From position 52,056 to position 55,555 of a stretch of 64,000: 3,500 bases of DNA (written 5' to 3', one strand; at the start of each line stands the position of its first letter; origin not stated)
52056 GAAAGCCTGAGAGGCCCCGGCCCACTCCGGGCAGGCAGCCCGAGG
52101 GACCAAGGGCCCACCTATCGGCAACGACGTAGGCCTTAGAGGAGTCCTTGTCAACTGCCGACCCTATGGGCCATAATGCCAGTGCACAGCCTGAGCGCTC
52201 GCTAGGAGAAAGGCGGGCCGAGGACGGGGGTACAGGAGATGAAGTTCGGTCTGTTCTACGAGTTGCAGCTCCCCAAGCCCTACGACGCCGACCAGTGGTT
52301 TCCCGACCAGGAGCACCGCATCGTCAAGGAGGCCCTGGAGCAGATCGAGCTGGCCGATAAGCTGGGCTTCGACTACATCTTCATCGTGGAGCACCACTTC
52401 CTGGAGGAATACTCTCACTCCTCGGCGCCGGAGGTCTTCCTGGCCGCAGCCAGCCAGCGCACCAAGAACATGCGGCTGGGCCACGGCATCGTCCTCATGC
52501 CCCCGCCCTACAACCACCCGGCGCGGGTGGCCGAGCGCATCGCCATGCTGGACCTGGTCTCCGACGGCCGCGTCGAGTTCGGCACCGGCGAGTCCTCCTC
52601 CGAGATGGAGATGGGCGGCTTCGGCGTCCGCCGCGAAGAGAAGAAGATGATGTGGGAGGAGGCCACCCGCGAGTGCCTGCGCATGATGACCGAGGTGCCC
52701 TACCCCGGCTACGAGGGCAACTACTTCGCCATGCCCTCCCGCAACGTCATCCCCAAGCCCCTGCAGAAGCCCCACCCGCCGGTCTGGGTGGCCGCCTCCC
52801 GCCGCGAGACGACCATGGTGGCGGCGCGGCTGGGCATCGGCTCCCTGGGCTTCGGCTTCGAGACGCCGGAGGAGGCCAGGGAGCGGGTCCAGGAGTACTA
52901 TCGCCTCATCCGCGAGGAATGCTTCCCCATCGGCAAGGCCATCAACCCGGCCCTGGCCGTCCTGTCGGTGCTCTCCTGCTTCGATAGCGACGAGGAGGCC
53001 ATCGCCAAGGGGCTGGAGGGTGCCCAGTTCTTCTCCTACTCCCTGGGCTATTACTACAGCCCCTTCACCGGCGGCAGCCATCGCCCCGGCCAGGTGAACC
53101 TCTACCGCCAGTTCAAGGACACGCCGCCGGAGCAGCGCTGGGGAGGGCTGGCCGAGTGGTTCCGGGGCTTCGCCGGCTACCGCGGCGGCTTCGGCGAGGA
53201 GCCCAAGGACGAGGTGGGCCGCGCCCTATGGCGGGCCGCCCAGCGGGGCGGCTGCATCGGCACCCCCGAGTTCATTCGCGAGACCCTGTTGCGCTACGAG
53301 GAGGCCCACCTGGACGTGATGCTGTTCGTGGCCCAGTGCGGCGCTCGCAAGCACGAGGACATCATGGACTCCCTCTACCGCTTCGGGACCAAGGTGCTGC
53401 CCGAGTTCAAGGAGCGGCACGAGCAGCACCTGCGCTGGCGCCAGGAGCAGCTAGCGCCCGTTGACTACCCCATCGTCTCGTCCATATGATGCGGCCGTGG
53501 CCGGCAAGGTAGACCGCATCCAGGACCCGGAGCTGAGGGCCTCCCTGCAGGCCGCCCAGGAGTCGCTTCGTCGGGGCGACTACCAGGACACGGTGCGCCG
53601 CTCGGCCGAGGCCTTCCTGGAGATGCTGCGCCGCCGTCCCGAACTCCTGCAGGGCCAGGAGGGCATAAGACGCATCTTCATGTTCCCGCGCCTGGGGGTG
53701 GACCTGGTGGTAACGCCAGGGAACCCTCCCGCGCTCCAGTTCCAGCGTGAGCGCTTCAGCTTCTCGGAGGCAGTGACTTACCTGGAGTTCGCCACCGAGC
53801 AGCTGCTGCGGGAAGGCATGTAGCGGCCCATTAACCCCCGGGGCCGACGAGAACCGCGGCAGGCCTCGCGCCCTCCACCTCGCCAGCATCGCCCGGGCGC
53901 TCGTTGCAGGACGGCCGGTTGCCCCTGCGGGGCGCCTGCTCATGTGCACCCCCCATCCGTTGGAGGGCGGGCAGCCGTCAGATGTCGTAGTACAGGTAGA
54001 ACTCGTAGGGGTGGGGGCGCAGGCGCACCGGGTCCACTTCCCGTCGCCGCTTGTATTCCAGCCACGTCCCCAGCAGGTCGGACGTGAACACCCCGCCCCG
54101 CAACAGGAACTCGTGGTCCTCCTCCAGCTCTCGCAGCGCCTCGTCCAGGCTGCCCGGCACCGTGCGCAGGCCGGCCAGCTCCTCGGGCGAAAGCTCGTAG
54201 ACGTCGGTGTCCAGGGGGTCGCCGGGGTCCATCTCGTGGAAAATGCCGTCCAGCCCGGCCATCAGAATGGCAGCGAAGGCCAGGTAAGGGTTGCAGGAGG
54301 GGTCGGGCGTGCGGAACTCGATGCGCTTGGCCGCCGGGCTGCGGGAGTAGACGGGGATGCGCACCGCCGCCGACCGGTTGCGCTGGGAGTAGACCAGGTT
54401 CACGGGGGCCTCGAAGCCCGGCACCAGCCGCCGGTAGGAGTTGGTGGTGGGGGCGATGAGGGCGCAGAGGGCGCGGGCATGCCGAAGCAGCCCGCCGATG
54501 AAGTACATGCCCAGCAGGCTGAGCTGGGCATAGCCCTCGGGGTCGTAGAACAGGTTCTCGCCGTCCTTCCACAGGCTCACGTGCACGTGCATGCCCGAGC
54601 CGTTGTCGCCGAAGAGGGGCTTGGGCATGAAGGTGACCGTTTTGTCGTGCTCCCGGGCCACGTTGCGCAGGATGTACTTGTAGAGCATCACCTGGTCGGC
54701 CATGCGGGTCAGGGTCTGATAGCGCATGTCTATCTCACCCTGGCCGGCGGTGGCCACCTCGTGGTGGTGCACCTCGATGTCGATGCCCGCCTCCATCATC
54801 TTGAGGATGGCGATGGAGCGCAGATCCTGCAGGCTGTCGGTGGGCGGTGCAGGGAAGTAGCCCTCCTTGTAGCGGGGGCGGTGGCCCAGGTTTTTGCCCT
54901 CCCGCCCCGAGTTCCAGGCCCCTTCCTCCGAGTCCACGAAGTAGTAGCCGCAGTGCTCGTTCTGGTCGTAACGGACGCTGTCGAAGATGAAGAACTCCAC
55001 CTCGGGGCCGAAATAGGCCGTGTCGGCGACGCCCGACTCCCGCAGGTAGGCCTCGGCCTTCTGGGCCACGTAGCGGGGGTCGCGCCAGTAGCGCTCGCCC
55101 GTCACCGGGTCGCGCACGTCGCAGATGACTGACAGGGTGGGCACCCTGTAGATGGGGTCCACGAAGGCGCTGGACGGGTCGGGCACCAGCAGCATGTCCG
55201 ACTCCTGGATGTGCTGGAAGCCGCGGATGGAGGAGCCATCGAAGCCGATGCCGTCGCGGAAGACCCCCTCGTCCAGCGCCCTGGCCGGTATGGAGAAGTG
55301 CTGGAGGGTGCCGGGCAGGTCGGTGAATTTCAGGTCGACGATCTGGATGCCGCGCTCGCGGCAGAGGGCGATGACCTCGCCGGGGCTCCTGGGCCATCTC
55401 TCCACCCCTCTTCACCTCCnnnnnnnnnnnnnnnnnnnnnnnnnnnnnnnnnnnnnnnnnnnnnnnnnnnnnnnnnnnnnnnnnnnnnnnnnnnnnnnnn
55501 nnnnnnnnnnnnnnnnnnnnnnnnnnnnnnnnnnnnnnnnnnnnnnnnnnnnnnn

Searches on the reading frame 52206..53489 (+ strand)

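Call 9: search_protein_families(library=pfam, proteins=[window:52206-53489:+])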
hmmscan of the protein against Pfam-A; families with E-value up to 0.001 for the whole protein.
window:52206-53489:+ (427 aa): 1 family
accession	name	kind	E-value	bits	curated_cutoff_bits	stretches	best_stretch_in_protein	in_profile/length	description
PF00296.26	Bac_luciferase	-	1.3e-45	156.6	27.9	1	12-368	1-311/314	Luciferase-like monooxygenase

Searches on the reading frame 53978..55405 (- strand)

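Call 9: search_protein_families(library=pfam, proteins=[window:53978-55405:-])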
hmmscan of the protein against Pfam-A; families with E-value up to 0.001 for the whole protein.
window:53978-55405:- (475 aa): 2 families
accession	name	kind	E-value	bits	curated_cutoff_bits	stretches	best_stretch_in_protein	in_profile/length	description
PF00120.29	Gln-synt_C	-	9.1e-134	446.3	24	1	108-472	2-344/344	Glutamine synthetase, catalytic domain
PF03951.24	Gln-synt_N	-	2.9e-31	107.4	33.4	1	20-100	2-82/82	Glutamine synthetase, beta-Grasp domain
